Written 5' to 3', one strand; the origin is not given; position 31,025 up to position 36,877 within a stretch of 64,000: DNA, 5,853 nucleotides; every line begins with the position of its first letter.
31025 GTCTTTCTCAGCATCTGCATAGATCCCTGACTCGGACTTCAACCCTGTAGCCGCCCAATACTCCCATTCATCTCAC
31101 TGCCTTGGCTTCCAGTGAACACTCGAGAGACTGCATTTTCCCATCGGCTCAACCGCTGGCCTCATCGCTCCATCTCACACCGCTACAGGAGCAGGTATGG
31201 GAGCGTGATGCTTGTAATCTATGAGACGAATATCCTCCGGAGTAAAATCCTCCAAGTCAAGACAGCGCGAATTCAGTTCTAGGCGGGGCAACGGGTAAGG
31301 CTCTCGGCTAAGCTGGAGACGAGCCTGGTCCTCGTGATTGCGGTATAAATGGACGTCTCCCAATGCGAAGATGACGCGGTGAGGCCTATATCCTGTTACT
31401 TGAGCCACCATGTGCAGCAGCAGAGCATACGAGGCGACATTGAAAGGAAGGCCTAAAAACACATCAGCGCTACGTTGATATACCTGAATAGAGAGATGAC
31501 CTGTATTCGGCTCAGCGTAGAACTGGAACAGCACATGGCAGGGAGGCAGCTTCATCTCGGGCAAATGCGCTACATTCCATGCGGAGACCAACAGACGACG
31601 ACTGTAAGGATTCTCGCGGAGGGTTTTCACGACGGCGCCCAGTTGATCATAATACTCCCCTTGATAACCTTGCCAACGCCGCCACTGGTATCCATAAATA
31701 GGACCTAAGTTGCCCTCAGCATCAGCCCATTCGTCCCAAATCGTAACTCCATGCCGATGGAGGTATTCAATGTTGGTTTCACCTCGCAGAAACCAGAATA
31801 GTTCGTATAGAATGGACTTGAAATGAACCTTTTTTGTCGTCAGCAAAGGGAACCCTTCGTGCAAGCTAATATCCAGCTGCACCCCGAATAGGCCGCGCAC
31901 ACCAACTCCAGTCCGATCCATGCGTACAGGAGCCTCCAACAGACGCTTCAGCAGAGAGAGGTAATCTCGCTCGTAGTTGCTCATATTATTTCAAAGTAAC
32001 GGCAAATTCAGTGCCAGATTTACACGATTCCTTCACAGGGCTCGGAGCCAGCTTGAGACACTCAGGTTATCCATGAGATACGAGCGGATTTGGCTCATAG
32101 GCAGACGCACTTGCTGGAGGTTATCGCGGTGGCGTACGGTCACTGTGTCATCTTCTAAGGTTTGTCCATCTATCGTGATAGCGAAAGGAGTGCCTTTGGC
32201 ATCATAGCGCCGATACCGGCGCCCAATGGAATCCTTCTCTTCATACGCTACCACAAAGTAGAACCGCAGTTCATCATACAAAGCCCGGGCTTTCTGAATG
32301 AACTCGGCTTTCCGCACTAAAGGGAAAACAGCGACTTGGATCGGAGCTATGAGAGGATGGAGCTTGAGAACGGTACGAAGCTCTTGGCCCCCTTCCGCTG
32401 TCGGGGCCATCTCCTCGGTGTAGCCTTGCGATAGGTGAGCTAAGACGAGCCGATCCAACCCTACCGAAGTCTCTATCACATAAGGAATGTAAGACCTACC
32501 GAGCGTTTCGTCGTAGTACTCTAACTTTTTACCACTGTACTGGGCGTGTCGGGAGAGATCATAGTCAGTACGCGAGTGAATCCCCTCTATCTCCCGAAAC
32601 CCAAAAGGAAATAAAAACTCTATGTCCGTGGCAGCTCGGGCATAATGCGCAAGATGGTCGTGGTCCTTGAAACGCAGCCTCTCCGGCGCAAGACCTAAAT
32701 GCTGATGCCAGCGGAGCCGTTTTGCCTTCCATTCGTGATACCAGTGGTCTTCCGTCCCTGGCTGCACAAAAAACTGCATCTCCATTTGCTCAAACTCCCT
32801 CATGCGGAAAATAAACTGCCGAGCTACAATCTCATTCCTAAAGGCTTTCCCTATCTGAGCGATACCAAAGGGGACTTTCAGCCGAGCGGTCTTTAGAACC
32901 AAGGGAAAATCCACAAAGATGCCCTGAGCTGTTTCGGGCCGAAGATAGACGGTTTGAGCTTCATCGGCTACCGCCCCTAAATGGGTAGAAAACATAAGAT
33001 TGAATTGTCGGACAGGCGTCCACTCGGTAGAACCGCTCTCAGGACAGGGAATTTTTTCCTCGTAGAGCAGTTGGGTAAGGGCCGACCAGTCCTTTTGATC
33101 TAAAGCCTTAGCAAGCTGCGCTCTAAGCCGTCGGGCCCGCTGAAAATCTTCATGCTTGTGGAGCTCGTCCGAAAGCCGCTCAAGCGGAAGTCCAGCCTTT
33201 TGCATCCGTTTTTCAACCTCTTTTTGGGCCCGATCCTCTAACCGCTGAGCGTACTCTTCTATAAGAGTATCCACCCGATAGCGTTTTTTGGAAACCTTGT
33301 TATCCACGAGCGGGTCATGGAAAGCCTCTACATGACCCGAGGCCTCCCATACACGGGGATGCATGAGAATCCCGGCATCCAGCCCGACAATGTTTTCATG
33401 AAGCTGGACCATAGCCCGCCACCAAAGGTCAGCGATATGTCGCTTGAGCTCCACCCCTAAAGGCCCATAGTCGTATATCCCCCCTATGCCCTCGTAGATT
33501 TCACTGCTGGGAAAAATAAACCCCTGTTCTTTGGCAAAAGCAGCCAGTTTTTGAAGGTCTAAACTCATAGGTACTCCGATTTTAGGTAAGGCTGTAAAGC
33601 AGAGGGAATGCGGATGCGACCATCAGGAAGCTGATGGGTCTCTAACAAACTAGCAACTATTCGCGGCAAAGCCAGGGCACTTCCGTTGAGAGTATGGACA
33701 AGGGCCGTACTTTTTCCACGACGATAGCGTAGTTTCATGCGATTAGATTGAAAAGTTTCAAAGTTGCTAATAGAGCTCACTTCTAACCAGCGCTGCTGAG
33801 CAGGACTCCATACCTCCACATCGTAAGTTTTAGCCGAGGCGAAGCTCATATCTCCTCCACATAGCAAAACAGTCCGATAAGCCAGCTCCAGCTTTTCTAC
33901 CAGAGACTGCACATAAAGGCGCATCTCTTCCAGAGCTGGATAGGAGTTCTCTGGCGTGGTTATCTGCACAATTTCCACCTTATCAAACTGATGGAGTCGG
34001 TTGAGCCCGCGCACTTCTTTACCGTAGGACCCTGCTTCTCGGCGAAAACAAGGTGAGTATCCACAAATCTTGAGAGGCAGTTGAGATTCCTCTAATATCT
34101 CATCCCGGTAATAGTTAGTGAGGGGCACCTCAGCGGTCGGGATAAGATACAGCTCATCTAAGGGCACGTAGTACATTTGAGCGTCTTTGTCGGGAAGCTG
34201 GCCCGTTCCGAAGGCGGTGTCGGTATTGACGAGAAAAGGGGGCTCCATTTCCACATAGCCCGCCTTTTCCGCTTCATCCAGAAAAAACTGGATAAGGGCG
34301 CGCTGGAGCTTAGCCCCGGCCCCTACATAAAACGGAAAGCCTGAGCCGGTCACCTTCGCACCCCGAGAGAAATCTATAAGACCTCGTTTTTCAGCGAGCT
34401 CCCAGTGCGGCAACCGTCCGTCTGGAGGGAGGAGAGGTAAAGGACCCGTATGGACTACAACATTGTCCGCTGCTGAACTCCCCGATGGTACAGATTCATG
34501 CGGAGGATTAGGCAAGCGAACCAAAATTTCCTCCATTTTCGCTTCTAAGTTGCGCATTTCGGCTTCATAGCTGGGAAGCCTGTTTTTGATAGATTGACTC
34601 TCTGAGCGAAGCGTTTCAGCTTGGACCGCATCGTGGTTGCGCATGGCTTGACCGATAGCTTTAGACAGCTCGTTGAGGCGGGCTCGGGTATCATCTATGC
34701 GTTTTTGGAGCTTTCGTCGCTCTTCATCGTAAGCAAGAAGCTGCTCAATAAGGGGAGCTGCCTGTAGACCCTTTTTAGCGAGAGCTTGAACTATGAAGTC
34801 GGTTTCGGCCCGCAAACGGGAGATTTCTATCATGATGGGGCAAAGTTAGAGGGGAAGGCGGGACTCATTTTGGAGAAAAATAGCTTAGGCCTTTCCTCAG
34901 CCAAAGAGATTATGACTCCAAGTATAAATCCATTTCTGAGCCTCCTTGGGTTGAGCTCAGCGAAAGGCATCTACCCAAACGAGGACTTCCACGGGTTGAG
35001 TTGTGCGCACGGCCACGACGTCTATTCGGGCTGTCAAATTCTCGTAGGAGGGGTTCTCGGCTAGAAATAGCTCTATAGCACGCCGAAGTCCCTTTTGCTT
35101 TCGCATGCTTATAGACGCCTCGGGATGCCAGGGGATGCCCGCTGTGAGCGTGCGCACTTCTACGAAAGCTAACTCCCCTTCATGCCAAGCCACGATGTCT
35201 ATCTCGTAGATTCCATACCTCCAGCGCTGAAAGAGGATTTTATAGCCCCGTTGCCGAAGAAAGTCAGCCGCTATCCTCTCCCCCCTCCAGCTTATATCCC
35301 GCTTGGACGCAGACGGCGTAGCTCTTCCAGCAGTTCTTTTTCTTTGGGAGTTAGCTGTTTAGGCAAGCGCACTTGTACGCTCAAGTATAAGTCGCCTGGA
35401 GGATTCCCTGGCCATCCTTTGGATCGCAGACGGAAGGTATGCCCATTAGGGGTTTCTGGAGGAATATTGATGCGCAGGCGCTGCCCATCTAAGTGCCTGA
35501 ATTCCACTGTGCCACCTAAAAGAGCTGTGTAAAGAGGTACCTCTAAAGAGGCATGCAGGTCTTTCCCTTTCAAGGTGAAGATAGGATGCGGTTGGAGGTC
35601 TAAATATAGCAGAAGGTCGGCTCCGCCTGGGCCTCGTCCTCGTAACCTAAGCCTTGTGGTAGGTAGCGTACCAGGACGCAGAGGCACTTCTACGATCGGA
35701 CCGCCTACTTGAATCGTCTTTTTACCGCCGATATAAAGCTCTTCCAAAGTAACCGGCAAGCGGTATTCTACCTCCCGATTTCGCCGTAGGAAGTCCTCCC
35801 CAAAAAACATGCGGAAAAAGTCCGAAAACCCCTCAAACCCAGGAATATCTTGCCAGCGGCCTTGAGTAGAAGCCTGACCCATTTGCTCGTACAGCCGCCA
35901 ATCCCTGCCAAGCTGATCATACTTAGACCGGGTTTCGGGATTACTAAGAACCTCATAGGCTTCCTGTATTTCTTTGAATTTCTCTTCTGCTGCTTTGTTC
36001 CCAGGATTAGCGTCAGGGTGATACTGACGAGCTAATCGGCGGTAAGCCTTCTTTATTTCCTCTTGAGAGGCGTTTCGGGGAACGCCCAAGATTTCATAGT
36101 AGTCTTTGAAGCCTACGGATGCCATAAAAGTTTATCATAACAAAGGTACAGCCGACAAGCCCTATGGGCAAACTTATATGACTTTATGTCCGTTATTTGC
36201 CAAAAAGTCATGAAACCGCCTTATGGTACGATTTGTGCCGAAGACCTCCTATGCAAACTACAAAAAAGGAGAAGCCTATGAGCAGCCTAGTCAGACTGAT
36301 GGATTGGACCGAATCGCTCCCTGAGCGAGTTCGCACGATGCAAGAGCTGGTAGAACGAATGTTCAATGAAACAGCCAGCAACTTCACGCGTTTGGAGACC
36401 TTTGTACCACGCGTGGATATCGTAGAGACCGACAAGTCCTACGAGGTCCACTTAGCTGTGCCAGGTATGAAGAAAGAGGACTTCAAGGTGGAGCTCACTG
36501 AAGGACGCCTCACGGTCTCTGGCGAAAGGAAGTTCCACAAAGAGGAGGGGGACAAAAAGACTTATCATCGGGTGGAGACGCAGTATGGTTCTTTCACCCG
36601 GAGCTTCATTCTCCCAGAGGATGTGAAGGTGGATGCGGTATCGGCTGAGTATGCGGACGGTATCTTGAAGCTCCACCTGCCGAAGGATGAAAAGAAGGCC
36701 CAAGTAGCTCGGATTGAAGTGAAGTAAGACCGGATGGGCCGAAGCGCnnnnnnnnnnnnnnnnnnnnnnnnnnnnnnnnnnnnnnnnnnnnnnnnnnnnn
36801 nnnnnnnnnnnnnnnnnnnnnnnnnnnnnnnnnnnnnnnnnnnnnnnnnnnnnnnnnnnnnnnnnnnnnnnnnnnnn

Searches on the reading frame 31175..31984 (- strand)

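Call 72: search_protein_families(library=pfam, proteins=[window:31175-31984:-], max_evalue=0.001)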
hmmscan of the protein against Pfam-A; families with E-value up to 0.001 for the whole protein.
window:31175-31984:- (269 aa): 1 family
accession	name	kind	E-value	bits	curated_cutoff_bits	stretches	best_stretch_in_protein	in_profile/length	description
PF00303.24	Thymidylat_synt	-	7.5e-107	356.8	24.3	1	7-269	2-266/266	Thymidylate synthase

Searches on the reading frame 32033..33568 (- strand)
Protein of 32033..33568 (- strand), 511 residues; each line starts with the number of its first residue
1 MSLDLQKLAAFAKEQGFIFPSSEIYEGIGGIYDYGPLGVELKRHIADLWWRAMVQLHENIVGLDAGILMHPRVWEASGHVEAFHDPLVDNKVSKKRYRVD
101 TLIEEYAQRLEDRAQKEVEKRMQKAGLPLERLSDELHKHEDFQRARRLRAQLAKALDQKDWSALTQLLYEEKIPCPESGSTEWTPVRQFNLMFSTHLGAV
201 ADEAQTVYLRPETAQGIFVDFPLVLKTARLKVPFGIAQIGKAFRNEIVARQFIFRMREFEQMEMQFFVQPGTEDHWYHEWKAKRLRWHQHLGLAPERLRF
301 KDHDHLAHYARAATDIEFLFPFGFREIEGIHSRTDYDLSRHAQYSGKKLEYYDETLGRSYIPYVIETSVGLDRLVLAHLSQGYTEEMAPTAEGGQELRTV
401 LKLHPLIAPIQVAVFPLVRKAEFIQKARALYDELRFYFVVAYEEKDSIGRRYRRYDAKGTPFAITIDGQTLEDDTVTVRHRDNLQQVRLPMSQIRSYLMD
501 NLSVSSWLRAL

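Call 72: search_protein_families(library=pfam, proteins=[window:32033-33568:-], max_evalue=0.001)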
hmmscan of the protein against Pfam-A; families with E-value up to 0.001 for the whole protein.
window:32033-33568:- (511 aa): 2 families
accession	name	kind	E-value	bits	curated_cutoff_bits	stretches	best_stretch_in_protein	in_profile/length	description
PF03129.25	HGTP_anticodon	-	2.4e-19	69.7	21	1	411-498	1-91/94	Anticodon binding domain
PF00587.30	tRNA-synt_2b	-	1.5e-11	45.1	29.3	1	203-380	7-177/179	tRNA synthetase class II core domain (G, H, P, S and T)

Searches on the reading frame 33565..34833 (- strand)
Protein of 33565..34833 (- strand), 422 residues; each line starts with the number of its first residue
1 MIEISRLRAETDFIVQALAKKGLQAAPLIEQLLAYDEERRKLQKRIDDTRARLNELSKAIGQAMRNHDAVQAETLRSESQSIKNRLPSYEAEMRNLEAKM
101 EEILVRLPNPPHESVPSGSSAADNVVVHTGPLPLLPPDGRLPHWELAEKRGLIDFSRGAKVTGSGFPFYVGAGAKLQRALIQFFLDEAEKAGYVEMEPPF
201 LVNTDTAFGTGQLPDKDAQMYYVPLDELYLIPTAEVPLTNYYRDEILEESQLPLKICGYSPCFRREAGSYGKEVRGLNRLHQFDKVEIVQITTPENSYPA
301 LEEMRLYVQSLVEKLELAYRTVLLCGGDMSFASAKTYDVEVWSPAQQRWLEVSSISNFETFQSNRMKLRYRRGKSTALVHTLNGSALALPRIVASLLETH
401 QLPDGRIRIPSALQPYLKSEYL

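Call 72: search_protein_families(library=pfam, proteins=[window:33565-34833:-], max_evalue=0.001)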
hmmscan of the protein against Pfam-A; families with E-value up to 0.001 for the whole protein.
window:33565-34833:- (422 aa): 2 families
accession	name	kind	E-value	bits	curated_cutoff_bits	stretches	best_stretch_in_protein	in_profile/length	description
PF00587.30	tRNA-synt_2b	-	4.5e-34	118.5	29.3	1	226-400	9-179/179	tRNA synthetase class II core domain (G, H, P, S and T)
PF02403.27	Seryl_tRNA_N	-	2.9e-23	82.6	28.2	1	1-111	1-108/108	Seryl-tRNA synthetase N-terminal domain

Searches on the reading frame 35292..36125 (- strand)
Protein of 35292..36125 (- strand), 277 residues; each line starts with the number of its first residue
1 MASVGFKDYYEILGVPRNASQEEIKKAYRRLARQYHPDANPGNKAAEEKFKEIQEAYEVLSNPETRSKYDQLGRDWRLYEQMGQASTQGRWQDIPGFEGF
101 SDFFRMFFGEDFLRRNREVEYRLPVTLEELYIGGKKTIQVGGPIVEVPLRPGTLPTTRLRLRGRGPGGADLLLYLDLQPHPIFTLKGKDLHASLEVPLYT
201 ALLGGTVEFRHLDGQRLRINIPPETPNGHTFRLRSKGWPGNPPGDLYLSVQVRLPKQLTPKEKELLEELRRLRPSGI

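Call 72: search_protein_families(library=pfam, proteins=[window:35292-36125:-], max_evalue=0.001)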
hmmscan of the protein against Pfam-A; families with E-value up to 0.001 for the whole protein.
window:35292-36125:- (277 aa): 2 families
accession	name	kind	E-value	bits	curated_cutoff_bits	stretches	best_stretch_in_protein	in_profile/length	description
PF00226.36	DnaJ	-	4e-31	107.3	27.8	1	8-70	1-63/63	DnaJ domain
PF01556.23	DnaJ_C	-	1.6e-26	93.6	26.6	1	119-255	1-152/152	DnaJ C terminal domain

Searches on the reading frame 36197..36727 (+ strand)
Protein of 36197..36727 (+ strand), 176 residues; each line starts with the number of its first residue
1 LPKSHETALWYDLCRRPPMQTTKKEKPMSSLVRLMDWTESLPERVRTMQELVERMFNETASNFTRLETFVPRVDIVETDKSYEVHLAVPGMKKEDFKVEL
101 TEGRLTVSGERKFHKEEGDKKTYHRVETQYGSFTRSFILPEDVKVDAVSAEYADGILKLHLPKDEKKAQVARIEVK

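Call 72: search_protein_families(library=pfam, proteins=[window:36197-36727:+], max_evalue=0.001)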
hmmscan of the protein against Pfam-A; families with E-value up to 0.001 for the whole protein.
window:36197-36727:+ (176 aa): 2 families
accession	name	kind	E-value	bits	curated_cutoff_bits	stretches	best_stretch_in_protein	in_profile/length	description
PF00011.27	HSP20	-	2.8e-26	92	20.8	1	74-175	1-101/102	Hsp20/alpha crystallin family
PF17886.7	ArsA_HSP20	-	2.8e-06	27.2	22.5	1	79-159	1-61/63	HSP20-like domain found in ArsA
